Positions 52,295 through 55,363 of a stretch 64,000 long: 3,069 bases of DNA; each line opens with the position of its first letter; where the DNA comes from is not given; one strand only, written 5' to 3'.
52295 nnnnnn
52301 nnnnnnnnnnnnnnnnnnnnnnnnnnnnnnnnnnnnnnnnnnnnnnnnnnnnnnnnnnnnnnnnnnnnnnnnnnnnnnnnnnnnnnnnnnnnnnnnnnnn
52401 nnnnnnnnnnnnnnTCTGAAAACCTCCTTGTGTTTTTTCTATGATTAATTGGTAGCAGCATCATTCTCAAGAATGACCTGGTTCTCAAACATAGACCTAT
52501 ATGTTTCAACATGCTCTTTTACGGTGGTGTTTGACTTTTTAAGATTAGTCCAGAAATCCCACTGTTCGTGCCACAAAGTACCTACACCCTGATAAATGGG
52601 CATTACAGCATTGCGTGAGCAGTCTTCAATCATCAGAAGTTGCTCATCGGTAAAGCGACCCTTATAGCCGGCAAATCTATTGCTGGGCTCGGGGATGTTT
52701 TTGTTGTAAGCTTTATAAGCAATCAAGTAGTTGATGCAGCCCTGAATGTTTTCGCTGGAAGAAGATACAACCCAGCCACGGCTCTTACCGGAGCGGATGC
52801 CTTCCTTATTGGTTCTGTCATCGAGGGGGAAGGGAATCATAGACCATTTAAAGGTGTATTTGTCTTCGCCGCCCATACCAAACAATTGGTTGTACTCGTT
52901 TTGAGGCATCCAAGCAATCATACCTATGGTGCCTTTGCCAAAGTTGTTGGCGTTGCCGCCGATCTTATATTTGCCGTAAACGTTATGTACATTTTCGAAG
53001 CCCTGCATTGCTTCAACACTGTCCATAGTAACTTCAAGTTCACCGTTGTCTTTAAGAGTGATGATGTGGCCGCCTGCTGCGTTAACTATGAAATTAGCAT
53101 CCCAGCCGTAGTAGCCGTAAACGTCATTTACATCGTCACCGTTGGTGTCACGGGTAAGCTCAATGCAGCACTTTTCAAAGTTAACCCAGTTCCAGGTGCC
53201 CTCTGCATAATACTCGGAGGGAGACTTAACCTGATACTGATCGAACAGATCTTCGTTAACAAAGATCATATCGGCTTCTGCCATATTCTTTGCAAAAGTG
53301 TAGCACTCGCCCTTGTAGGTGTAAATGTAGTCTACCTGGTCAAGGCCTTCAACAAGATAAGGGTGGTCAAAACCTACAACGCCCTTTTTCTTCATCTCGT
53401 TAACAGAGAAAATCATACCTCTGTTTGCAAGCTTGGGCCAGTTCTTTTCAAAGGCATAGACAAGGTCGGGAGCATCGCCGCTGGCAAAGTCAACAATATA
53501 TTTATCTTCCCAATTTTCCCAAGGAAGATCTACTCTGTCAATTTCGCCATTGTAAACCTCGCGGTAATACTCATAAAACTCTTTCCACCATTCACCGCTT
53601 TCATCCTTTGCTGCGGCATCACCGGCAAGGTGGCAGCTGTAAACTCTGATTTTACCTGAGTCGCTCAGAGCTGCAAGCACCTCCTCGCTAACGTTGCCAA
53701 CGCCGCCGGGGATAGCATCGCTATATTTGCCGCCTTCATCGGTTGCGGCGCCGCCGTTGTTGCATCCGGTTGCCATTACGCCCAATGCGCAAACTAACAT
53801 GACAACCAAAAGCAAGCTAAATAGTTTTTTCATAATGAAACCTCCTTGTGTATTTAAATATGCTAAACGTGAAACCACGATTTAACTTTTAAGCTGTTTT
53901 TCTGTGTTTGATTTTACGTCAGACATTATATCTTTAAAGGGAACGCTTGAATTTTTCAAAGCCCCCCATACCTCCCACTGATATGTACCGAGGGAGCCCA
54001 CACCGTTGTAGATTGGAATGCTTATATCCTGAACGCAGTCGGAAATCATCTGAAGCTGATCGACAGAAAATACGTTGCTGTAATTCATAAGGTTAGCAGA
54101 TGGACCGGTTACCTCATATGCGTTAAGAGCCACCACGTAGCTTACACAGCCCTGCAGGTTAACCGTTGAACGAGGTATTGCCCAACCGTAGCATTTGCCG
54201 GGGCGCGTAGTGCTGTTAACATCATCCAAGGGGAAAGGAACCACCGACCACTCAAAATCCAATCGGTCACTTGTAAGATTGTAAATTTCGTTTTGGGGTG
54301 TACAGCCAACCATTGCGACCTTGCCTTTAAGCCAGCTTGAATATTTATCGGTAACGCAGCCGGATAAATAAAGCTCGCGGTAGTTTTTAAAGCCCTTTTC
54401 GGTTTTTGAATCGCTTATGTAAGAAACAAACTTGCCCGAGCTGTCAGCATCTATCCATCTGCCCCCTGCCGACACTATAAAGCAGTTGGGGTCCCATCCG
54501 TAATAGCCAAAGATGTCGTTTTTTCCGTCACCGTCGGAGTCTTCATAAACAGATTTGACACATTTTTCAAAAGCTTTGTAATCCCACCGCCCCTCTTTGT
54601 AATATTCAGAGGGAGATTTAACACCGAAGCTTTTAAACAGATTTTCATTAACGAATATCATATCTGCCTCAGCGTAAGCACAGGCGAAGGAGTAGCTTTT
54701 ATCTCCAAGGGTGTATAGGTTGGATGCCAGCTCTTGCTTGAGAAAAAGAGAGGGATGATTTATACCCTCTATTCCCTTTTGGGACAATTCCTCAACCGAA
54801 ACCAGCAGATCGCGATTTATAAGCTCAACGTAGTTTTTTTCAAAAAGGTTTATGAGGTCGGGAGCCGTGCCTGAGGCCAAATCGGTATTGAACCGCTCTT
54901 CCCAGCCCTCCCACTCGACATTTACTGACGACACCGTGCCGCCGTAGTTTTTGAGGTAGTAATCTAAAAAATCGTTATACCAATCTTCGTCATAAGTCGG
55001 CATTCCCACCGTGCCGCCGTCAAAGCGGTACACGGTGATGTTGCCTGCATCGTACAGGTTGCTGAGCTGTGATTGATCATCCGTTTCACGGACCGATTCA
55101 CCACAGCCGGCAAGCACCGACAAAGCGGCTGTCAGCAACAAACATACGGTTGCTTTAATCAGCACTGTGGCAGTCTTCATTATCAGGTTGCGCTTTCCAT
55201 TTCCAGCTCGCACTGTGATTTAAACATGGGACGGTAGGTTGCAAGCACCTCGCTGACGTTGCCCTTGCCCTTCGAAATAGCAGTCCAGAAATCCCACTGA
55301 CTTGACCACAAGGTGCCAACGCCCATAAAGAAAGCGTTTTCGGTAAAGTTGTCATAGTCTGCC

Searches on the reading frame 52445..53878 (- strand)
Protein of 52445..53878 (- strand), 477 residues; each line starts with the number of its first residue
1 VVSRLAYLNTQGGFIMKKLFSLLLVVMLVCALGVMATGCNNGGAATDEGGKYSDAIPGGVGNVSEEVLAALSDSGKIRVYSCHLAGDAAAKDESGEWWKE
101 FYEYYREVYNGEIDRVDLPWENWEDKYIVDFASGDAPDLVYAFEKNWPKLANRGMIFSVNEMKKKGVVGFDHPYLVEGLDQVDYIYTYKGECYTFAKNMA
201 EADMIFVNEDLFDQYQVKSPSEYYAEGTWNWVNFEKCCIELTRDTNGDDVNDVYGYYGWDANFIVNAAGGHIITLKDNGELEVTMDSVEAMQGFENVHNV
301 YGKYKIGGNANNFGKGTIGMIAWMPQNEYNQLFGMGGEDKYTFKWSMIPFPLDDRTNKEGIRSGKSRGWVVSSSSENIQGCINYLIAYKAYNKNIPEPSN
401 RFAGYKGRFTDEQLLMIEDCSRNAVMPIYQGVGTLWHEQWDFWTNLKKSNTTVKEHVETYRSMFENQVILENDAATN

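Call 19: search_protein_families(library=pfam, proteins=[window:52445-53878:-], max_evalue=0.001)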
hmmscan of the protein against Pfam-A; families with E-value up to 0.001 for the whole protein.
window:52445-53878:- (477 aa): 1 family
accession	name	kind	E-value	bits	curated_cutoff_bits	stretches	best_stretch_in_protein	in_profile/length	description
PF01547.30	SBP_bac_1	-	3.7e-13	50.6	26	1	95-378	7-290/307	Bacterial extracellular solute-binding protein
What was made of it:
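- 51017..56625 (-): Four tandem paralogous lipoprotein solute-binding proteins of about 440-480 aa. They are the likely cognate SBPs of permease pair B and lie in the same transcription unit. Three of the four hit SBP_bac_1 (call 19).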

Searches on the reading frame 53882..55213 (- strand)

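Call 19: search_protein_families(library=pfam, proteins=[window:53882-55213:-], max_evalue=0.001)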
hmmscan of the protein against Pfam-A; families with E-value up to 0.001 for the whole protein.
window:53882-55213:- (443 aa): 2 families
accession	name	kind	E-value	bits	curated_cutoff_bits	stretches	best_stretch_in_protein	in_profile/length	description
PF01547.30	SBP_bac_1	-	2.5e-08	34.7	26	1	78-328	9-269/307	Bacterial extracellular solute-binding protein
PF13416.11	SBP_bac_8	-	0.0004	20.7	27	1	86-360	6-240/279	Bacterial extracellular solute-binding protein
